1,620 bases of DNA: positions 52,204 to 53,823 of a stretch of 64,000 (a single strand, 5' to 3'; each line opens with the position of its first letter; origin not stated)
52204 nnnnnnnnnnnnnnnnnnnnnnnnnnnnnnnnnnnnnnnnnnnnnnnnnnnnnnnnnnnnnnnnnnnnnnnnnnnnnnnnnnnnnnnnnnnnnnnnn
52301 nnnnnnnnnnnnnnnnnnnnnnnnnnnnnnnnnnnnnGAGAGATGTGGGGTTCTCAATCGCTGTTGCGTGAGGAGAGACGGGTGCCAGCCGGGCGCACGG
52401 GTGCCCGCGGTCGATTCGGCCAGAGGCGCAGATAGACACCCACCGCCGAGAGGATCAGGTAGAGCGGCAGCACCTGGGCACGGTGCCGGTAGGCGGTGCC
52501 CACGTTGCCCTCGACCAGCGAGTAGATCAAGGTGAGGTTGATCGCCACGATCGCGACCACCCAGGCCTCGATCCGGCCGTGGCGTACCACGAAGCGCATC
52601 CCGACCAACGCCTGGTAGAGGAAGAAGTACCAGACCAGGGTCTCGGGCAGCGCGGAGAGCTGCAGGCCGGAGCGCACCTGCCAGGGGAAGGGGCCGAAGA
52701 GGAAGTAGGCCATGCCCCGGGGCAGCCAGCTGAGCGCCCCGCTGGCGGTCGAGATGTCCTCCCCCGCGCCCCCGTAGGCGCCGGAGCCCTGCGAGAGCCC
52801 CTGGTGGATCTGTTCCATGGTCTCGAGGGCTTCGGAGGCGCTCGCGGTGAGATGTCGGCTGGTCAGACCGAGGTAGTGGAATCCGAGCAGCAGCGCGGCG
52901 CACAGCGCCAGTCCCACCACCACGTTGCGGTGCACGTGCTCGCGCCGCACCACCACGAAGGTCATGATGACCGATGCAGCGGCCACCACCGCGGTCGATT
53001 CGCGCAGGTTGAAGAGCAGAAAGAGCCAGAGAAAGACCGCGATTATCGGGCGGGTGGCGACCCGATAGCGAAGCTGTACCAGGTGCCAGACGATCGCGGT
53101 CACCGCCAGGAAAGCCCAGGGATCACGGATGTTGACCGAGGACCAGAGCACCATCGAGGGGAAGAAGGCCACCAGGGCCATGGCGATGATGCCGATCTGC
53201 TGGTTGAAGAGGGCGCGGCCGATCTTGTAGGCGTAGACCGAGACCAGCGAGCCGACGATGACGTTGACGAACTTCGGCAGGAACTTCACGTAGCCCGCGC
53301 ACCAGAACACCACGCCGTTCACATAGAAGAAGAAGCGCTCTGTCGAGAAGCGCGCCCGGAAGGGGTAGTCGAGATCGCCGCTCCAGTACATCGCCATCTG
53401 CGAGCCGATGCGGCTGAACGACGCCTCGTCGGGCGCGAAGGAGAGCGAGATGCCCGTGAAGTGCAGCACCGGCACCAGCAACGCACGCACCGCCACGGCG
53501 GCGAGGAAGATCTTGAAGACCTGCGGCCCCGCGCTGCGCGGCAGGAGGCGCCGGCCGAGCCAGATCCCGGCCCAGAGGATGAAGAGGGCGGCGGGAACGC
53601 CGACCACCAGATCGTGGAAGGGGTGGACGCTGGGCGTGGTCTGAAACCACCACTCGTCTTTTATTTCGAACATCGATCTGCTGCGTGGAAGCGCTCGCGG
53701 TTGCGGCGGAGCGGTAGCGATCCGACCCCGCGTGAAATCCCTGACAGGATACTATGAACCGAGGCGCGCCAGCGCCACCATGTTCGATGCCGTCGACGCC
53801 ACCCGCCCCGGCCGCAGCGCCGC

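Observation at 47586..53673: GtrB/ArnC-like Und-P-sugar synthase together with a GT-C-like polytopic membrane protein: likely periplasmic glycosylation branch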

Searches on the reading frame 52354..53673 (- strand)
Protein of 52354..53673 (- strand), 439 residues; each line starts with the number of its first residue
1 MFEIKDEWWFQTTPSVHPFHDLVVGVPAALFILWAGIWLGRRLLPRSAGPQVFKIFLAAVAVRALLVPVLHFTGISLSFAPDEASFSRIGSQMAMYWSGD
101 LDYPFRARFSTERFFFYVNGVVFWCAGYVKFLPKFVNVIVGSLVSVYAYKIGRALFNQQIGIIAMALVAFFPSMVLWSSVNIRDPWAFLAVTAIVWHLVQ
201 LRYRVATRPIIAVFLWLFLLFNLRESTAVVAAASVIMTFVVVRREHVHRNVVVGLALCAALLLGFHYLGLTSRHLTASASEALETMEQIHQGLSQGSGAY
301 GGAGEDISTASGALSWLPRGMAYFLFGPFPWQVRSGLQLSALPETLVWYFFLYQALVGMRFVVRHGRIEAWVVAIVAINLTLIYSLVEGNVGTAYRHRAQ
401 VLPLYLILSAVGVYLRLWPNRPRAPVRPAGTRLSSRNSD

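Call 7: search_protein_families(library=pfam, proteins=[window:52354-53673:-], max_evalue=0.01)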
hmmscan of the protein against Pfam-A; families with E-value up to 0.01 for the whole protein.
window:52354-53673:- (439 aa): 1 family
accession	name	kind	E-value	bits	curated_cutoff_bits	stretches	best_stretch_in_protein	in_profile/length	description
PF13231.12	PMT_2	-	1.2e-05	26.1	26.1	1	135-262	26-153/160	Dolichyl-phosphate-mannose-protein mannosyltransferase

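Call 11: search_protein_families(library=ncbifam, proteins=[window:52354-53673:-], max_evalue=0.01)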
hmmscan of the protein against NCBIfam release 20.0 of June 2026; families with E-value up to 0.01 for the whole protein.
window:52354-53673:- (439 aa): 0 families

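Call 13: search_solved_structures(query=window:52354-53673:-, max_evalue=10, show_alignments=2)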
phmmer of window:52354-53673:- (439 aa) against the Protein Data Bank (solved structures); distinct sequences matched with E-value up to 10: 6.
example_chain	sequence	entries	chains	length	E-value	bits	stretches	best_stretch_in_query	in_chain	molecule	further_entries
6cxh_A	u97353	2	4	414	0.11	14.5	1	22-59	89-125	Particulate methane monooxygenase, B subunit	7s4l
1ha5_A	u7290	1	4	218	0.66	12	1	89-134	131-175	STREPTOCOCCAL PYOGENIC EXOTOXIN A1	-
1b1z_A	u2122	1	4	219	0.68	11.9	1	89-134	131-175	PROTEIN (TOXIN)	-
1l0x_B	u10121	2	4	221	0.69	11.9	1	89-134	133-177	Exotoxin type A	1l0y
1uup_A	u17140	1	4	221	0.69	11.9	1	89-134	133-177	EXOTOXIN TYPE A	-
1fnu_A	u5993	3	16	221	2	10.4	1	89-134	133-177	EXOTOXIN TYPE A PRECURSOR (ALLELE 1)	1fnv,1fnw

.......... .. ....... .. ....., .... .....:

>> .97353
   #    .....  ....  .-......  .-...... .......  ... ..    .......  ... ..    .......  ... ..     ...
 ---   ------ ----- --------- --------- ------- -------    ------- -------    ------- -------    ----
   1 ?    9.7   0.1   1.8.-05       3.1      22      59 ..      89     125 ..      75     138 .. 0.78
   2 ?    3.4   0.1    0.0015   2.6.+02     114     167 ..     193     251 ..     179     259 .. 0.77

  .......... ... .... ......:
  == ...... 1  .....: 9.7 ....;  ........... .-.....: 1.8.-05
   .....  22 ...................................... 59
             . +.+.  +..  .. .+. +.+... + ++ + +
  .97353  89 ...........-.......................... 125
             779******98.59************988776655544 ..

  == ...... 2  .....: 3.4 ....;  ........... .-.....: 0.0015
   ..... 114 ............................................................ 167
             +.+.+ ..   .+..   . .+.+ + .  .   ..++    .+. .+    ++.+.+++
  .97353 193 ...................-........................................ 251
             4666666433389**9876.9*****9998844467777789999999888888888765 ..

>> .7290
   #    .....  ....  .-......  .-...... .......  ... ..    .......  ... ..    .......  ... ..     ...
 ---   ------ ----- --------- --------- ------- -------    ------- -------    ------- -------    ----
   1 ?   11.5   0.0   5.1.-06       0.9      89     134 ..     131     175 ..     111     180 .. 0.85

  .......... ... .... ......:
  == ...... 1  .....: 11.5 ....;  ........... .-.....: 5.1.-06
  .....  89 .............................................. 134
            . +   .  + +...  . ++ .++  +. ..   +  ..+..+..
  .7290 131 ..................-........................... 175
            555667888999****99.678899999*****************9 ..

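Call 14: find_homologous_proteins(query=window:52354-53673:-)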
Query window:52354-53673:- (439 aa): 70 proteins with E <= 0.001 among 8000 candidates.
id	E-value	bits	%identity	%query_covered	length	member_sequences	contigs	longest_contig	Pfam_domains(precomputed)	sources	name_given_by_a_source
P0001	3.2e-270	914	100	95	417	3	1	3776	PF13231.13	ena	-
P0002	1.0e-189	649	66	95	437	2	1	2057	PF13231.13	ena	-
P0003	6.5e-187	640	65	99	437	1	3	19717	PF13231.13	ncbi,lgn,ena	-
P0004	2.0e-113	398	45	96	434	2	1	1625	PF13231.13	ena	-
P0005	2.3e-65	239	37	82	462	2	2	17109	PF13231.13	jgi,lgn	jgi:4-amino-4-deoxy-L-arabinose transferase-like glycosyltransferase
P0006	3.0e-62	229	36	82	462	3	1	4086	-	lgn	-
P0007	5.4e-57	212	38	81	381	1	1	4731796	-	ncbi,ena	-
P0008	3.3e-56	209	37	87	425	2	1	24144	-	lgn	-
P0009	1.9e-55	207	35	87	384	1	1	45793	-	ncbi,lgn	-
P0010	1.1e-54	204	32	88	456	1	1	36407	-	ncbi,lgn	-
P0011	1.0e-53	201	34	88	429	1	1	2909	-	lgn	-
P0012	3.2e-53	199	35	86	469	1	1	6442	-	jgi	jgi:4-amino-4-deoxy-L-arabinose transferase-like glycosyltransferase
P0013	5.4e-53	199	35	89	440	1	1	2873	PF13231.13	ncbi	-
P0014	8.9e-53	198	33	85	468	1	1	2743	PF13231.13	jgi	jgi:4-amino-4-deoxy-L-arabinose transferase-like glycosyltransferase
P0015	1.9e-52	197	35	86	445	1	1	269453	-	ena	-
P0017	8.2e-51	191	34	88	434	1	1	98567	-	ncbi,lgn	-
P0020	2.1e-49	187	34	88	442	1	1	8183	PF13231.13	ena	-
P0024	1.2e-48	184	35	85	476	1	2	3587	PF13231.13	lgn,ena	-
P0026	2.7e-48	183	34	86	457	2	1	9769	PF13231.13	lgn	-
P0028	6.1e-47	179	33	82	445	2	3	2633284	PF13231.13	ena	-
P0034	2.4e-44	170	33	79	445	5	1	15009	PF13231.13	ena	-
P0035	3.1e-44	170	32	87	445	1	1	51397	PF13231.13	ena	-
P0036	6.4e-44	169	31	77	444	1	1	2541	PF13231.13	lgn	-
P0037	6.6e-44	169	33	89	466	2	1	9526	PF13231.13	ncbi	-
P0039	3.1e-43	166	33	76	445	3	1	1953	PF13231.13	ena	-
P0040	4.1e-43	166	32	85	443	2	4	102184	PF13231.13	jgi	jgi:hypothetical protein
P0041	1.3e-42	164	32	87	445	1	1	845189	PF13231.13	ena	-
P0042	1.3e-42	164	33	79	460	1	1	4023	PF13231.13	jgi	jgi:hypothetical protein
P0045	3.9e-39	153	32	82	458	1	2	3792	PF13231.13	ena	-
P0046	1.1e-38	151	31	88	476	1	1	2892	PF13231.13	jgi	jgi:hypothetical protein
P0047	8.0e-38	149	30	89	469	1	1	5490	PF02366.25,PF13231.13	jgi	jgi:hypothetical protein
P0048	3.6e-37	146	33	76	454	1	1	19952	PF13231.13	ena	-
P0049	4.8e-37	146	31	83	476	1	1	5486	PF02366.25,PF13231.13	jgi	jgi:Dolichyl-phosphate-mannose-protein mannosyltransferase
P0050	6.4e-37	146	31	86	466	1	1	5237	PF13231.13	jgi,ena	-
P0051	7.0e-37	145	27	83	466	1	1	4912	PF13231.13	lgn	-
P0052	9.4e-36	142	31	82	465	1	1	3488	PF13231.13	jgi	-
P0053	1.1e-35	142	29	88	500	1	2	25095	PF13231.13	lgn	-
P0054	2.6e-35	140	30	88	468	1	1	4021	PF13231.13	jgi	jgi:Dolichyl-phosphate-mannose-protein mannosyltransferase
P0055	7.0e-35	139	30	87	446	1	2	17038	PF13231.13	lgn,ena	-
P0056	7.9e-35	139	28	83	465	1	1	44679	PF13231.13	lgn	-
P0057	4.0e-34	136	31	84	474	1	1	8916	PF13231.13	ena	-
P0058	6.2e-34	136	31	91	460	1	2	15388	PF13231.13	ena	-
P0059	8.6e-34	135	34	61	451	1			PF13231.13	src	-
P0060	6.4e-33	132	29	87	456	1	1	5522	PF13231.13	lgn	-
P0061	1.7e-32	131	28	85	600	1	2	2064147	PF13231.13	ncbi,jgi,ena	ncbi:MAG TPA: glycosyltransferase family 39 protein [Pyrinomonadaceae bacterium]|jgi:hypothetical pr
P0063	3.9e-32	130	30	76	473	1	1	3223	PF13231.13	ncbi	-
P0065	9.5e-23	99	26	56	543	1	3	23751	PF13231.13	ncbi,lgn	-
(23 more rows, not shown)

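Call 16: search_solved_structures(query=A1, max_evalue=10, show_alignments=3)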
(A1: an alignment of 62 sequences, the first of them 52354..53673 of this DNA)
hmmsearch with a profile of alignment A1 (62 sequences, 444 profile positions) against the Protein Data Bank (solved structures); distinct sequences matched with E-value up to 10: 0.

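Call 18: find_encoding_contigs(protein=P0003, flank=10000, max_places=3)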
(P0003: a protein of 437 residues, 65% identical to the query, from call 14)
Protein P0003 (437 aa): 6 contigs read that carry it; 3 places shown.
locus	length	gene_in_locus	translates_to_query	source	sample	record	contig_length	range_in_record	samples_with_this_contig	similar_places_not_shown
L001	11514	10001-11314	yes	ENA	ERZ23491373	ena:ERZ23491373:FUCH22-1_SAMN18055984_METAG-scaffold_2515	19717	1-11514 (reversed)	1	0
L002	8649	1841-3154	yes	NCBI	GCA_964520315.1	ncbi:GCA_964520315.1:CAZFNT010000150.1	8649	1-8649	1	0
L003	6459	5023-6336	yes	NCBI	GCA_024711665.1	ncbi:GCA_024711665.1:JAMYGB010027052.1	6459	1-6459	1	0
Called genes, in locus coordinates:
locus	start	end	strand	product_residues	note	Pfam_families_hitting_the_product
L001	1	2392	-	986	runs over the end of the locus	-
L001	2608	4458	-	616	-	PF00072:Response_reg, PF13188:PAS_8 (faint), PF00989:PAS, PF08448:PAS_4 (weak), PF13426:PAS_9 (weak), PF02518:HATPase_c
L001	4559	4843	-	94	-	PF00462:Glutaredoxin, PF13417:GST_N_3 (weak)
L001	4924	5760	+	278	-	-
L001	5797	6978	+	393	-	PF13439:Glyco_transf_4, PF13579:Glyco_trans_4_4, PF00534:Glycos_transf_1, PF13692:Glyco_trans_1_4, PF13524:Glyco_trans_1_2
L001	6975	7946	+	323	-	PF13489:Methyltransf_23, PF08241:Methyltransf_11, PF08242:Methyltransf_12, PF13649:Methyltransf_25, PF13847:Methyltransf_31 (weak)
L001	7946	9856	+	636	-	PF13522:GATase_6, PF13537:GATase_7, PF00733:Asn_synthase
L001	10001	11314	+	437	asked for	PF13231:PMT_2 (weak)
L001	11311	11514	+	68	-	?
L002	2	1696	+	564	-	?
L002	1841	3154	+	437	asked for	PF13231:PMT_2 (weak)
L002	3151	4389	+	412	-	PF13579:Glyco_trans_4_4 (weak)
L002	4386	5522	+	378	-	PF13439:Glyco_transf_4, PF13692:Glyco_trans_1_4 (weak), PF00534:Glycos_transf_1 (weak)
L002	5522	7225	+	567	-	PF02543:Carbam_trans_N, PF22521:HypF_C_2 (weak), PF16861:Carbam_trans_C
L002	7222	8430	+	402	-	PF05175:MTS, PF06325:PrmA (weak), PF13649:Methyltransf_25 (weak), PF13847:Methyltransf_31 (weak)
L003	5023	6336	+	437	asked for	PF13231:PMT_2 (weak)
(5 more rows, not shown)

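Call 19: find_encoding_contigs(protein=P0007, flank=10000, max_places=2)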
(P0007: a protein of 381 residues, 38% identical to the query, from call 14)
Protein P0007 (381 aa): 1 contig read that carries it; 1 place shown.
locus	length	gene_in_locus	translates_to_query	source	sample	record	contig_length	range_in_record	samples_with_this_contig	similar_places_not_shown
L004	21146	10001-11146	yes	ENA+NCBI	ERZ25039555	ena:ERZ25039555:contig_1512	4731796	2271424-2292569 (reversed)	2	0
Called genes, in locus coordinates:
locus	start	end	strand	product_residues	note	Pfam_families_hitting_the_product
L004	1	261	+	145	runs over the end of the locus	-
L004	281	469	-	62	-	-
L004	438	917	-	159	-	PF13614:AAA_31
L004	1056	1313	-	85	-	-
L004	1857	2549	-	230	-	PF02706:Wzz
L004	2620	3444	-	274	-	PF02563:Poly_export, PF22461:SLBB_2, PF10531:SLBB, PF22461:SLBB_2 (weak)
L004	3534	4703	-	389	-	PF10082:BBP2_2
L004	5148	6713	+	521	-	PF04932:Wzy_C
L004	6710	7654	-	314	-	PF13489:Methyltransf_23, PF07021:MetW (weak), PF08241:Methyltransf_11, PF08242:Methyltransf_12, PF13649:Methyltransf_25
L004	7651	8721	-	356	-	PF13692:Glyco_trans_1_4, PF00534:Glycos_transf_1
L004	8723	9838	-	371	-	PF01073:3Beta_HSD, PF01370:Epimerase, PF02719:Polysacc_synt_2, PF05368:NmrA (weak), PF13460:NAD_binding_10, PF16363:GDP_Man_Dehyd, PF01370:Epimerase, PF16363:GDP_Man_Dehyd, +2 more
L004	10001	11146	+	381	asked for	-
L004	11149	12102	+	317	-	PF13489:Methyltransf_23, PF08241:Methyltransf_11, PF08242:Methyltransf_12 (weak), PF13649:Methyltransf_25, PF13847:Methyltransf_31 (weak)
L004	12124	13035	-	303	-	PF00535:Glycos_transf_2, PF10111:Glyco_tranf_2_2, PF13641:Glyco_tranf_2_3, PF13632:Glyco_trans_2_3 (weak)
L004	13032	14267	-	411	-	PF13439:Glyco_transf_4 (faint), PF13579:Glyco_trans_4_4, PF13692:Glyco_trans_1_4 (weak)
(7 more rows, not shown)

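Call 25: predict_structure(alignment_id=A1)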
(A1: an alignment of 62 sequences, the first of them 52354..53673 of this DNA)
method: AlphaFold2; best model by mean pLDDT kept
length: 439 residues; sequences in the alignment: 62
mean_pLDDT: 90.0   pTM: 0.91
mean pLDDT of the five models: 90.0, 88.7, 88.5, 88.5, 87.8
residues with pLDDT >= 90: 317; 70-90: 82; 50-70: 30; < 50: 10
segments of 3 or more residues with pLDDT < 50: 430-439
pLDDT, mean of each block of 10 residues (from residue 1): 71 74 95 98 97 98 98 93 94 96 94 95 95 98 98 96 98 97 97 98 94 97 93 94 86 89 78 63 84 79 79 91 94 91 96 98 92 96 89 91 98 95 59 45
secondary structure, 60 per line:
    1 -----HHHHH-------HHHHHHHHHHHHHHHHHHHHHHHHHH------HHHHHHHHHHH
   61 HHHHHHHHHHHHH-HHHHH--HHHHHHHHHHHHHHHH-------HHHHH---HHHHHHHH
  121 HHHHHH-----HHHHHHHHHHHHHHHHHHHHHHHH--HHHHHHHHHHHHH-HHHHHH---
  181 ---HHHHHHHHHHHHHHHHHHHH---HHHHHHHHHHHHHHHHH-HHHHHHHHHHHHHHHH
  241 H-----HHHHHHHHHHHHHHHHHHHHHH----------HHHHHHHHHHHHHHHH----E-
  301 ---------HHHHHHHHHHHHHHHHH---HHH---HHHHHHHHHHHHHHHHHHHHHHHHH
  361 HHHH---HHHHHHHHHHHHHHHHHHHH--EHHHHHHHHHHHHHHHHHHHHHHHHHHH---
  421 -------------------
elements in order: H6-10 H18-43 H50-73 H75-79 H82-97 H105-109 H113-126 H132-155 H158-170 H172-177 H184-203 H207-223 H225-241 H247-268 H279-294 H310-326 H336-364 H368-387 H391-417

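Call 39: find_encoding_contigs(protein=P0015, flank=10000, max_places=1)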
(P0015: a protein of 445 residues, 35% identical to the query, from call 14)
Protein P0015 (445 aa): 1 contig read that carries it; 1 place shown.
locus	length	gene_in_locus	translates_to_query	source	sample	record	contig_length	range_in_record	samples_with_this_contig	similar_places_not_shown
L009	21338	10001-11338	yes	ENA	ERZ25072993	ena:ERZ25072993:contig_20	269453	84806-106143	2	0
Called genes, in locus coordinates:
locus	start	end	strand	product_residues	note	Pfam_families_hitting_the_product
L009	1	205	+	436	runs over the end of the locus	PF00344:SecY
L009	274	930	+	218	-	PF00406:ADK, PF13207:AAA_17, PF13671:AAA_33, PF05191:ADK_lid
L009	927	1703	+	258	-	PF00557:Peptidase_M24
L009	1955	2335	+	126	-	PF00416:Ribosomal_S13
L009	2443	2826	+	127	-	PF00411:Ribosomal_S11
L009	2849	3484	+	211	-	PF00163:Ribosomal_S4, PF01479:S4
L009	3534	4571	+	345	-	PF01193:RNA_pol_L, PF01000:RNA_pol_A_bac, PF03118:RNA_pol_A_CTD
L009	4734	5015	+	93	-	PF01196:Ribosomal_L17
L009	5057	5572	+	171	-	-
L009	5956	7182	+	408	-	PF13439:Glyco_transf_4, PF13579:Glyco_trans_4_4, PF20706:GT4-conflict, PF00534:Glycos_transf_1, PF13692:Glyco_trans_1_4, PF13524:Glyco_trans_1_2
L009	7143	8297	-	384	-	PF13439:Glyco_transf_4, PF20706:GT4-conflict, PF00534:Glycos_transf_1, PF13692:Glyco_trans_1_4, PF13524:Glyco_trans_1_2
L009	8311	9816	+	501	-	-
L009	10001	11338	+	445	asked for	-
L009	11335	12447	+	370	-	PF13579:Glyco_trans_4_4, PF13439:Glyco_transf_4, PF20706:GT4-conflict, PF00534:Glycos_transf_1, PF13692:Glyco_trans_1_4, PF13524:Glyco_trans_1_2 (weak)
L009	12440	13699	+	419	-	PF13231:PMT_2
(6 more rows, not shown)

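Call 40: find_encoding_contigs(protein=P0017, flank=10000, max_places=1)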
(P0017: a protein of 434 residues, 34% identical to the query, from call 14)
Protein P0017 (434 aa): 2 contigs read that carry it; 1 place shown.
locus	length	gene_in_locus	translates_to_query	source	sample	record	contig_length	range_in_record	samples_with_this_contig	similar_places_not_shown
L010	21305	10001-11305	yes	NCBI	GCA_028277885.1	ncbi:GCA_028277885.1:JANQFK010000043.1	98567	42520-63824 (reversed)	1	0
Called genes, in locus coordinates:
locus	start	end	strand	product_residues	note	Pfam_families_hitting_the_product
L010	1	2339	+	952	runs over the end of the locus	PF01074:Glyco_hydro_38N, PF09261:Alpha-mann_mid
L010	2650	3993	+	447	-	-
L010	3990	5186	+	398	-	-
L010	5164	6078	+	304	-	PF02563:Poly_export, PF10531:SLBB, PF22461:SLBB_2 (weak)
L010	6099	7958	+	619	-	PF02706:Wzz (weak), PF13807:GNVR (weak), PF01656:CbiA (weak), PF06564:CBP_BcsQ (weak), PF10609:ParA, PF13614:AAA_31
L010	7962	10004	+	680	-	PF13428:TPR_14 (faint), PF14559:TPR_19 (faint), PF04932:Wzy_C, PF13371:TPR_9 (weak)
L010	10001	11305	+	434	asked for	-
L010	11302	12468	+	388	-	PF13439:Glyco_transf_4 (weak), PF00534:Glycos_transf_1, PF13692:Glyco_trans_1_4, PF13524:Glyco_trans_1_2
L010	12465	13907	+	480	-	PF13439:Glyco_transf_4 (faint), PF13579:Glyco_trans_4_4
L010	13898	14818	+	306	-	PF00535:Glycos_transf_2, PF13641:Glyco_tranf_2_3, PF13632:Glyco_trans_2_3 (weak)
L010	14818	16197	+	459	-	PF13477:Glyco_trans_4_2, PF13439:Glyco_transf_4, PF13579:Glyco_trans_4_4, PF00534:Glycos_transf_1, PF13692:Glyco_trans_1_4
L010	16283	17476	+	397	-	PF14907:NTP_transf_5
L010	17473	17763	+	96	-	PF05402:PqqD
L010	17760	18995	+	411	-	PF04055:Radical_SAM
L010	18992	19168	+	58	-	-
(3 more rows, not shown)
